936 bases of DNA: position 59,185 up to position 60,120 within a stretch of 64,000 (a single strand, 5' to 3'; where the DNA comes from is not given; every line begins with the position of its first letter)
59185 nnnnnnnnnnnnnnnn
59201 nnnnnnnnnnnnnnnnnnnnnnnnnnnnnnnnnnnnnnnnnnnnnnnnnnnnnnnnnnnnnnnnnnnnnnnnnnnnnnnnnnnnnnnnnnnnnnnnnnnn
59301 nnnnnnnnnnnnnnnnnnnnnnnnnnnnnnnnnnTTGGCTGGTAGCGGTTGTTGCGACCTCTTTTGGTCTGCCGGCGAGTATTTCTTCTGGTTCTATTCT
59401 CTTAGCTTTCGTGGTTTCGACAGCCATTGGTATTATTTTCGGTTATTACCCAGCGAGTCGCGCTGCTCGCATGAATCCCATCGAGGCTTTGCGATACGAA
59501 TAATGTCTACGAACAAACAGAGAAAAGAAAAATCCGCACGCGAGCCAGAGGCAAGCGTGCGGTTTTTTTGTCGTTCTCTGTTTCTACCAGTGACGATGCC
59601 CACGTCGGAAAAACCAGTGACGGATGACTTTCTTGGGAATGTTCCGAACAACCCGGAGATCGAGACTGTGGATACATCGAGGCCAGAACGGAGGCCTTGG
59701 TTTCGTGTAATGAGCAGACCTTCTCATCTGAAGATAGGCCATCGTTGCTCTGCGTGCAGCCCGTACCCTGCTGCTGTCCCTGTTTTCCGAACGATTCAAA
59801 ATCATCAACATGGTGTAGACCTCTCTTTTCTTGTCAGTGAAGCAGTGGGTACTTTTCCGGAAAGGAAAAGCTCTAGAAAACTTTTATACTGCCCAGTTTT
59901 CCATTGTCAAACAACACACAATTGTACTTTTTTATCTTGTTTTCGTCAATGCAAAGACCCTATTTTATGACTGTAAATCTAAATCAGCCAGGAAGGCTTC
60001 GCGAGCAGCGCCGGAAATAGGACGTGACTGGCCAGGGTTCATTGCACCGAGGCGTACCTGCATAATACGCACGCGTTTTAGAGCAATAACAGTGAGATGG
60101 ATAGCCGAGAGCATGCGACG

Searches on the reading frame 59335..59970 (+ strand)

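Call 20: search_protein_families(library=pfam, proteins=[window:59335-59970:+], max_evalue=1)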
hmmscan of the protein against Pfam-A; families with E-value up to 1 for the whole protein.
window:59335-59970:+ (211 aa): 1 family
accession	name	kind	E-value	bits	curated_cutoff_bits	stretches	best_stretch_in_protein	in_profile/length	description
PF08580.15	KAR9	-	0.11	11.4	24.3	1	57-151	477-561/683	Yeast cortical protein KAR9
